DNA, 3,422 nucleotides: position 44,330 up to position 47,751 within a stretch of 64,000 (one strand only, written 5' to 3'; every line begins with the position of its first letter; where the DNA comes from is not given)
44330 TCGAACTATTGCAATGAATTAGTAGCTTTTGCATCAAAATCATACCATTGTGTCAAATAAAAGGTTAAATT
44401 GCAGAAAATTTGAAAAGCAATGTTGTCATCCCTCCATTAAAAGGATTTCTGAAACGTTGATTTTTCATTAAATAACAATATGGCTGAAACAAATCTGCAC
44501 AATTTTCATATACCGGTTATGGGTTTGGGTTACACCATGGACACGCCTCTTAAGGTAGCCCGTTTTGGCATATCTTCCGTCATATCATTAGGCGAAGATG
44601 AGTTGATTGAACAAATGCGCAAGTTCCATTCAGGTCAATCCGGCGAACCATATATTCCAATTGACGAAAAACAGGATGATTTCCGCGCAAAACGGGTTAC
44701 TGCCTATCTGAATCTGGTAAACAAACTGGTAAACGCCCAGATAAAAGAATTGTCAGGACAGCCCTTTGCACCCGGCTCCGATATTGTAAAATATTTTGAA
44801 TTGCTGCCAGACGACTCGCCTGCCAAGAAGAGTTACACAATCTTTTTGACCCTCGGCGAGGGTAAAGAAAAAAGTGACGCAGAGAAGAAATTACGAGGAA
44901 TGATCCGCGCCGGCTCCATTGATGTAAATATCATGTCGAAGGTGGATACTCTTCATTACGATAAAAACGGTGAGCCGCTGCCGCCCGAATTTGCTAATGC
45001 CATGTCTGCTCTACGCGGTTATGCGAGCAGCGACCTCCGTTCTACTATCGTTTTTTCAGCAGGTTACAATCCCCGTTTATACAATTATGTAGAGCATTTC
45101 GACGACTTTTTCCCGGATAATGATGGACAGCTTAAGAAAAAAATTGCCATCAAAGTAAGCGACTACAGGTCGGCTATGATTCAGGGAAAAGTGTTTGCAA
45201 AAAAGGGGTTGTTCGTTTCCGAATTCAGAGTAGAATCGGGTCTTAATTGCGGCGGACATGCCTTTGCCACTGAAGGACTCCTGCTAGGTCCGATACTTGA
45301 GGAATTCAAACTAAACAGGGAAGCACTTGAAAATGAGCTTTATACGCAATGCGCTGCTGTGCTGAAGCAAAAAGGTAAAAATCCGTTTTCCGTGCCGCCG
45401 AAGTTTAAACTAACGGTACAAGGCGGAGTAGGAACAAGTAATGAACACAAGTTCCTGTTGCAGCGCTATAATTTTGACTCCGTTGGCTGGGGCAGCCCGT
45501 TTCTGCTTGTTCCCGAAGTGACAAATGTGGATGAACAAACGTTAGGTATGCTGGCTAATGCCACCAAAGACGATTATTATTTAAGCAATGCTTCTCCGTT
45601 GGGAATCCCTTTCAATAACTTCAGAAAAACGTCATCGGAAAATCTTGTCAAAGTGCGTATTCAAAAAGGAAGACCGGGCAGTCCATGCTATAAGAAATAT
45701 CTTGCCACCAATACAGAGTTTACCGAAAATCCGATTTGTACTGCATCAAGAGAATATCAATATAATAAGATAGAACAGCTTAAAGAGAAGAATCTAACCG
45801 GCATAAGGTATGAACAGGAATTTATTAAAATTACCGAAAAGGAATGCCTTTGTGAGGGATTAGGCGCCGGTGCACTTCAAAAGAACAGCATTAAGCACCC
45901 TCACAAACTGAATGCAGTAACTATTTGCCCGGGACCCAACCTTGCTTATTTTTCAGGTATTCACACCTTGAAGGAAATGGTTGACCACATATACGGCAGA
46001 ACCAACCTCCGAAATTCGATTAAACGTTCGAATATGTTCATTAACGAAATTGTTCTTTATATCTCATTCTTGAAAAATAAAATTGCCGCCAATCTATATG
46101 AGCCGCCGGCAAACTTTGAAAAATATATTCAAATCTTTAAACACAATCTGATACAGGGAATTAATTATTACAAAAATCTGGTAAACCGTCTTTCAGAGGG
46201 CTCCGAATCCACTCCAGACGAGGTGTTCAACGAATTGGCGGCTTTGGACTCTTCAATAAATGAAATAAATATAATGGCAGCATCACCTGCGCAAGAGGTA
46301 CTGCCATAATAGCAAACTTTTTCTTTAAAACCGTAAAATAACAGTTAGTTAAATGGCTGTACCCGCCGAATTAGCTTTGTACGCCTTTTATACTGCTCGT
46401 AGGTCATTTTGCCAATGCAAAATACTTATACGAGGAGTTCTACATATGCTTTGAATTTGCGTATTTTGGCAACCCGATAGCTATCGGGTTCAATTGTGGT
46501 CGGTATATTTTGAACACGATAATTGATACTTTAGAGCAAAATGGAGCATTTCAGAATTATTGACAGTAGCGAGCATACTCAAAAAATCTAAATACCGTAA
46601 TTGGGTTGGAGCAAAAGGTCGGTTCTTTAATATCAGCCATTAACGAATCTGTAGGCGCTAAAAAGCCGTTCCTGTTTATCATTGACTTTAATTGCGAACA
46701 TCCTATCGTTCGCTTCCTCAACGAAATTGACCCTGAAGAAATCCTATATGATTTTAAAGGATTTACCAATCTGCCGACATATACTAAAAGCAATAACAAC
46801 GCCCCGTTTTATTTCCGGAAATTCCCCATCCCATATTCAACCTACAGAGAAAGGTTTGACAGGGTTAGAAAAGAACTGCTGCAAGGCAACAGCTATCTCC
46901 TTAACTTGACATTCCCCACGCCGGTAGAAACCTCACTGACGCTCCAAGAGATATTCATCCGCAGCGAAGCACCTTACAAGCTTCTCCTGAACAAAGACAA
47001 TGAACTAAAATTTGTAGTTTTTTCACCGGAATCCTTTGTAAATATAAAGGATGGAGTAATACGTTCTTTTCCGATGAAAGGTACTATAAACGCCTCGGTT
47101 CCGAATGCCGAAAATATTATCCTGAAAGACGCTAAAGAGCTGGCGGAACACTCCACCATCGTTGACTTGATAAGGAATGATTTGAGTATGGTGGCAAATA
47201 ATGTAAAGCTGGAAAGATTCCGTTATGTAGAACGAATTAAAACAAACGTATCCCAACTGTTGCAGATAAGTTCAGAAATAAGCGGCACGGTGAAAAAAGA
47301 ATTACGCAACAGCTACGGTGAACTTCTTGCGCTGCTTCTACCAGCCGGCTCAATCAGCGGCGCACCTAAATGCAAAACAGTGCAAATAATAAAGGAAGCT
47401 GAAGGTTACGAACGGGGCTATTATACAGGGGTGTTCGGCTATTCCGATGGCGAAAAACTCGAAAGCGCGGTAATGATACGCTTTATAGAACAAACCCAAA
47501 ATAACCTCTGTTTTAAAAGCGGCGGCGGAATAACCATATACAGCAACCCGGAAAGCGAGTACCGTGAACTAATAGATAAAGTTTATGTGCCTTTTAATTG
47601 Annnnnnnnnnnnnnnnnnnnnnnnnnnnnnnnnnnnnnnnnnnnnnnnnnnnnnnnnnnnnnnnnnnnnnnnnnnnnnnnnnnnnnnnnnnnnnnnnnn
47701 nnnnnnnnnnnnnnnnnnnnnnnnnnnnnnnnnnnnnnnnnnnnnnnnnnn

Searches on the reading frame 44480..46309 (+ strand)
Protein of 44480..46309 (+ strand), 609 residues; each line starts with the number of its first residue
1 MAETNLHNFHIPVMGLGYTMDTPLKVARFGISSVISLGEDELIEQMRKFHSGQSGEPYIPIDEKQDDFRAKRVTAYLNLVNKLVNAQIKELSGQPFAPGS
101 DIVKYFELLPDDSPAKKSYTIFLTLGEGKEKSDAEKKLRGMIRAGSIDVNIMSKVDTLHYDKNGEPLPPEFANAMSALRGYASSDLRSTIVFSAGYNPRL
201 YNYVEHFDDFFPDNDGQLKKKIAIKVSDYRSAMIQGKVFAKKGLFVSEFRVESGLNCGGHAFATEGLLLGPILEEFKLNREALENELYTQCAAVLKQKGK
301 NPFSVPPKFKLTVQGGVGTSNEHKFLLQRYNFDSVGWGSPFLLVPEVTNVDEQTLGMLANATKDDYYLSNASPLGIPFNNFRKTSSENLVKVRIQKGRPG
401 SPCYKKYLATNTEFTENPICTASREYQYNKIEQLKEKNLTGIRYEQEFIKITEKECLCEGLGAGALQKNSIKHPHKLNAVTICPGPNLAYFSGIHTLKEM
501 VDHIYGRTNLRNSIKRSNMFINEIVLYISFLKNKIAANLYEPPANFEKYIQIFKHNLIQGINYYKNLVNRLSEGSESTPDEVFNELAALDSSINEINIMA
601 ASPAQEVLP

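Call 7: search_protein_families(library=pfam, proteins=[window:44480-46309:+], max_evalue=0.00001)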
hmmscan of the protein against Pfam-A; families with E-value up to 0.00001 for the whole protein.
window:44480-46309:+ (609 aa): 0 families

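Call 32: find_encoding_contigs(protein=window:44480-46309:+, flank=1000, max_places=10)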
Protein window:44480-46309:+ (609 aa): 3 contigs read that carry it; 1 place shown.
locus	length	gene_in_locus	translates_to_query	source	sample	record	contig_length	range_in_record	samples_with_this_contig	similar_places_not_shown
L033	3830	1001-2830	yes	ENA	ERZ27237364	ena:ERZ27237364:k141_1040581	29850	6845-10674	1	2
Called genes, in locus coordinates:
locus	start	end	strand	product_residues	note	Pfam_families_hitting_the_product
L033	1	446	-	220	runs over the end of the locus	PF00005:ABC_tran, PF02463:SMC_N, PF13304:AAA_21 (faint)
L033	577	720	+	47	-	-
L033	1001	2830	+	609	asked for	-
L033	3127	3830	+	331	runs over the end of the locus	PF00425:Chorismate_bind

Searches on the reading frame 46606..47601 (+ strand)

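Call 7: search_protein_families(library=pfam, proteins=[window:46606-47601:+], max_evalue=0.00001)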
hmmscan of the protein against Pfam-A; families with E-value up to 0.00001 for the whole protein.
window:46606-47601:+ (331 aa): 1 family
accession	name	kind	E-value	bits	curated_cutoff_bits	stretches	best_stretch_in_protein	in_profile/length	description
PF00425.24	Chorismate_bind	-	1.4e-56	192.4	27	1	78-325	3-257/257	chorismate binding enzyme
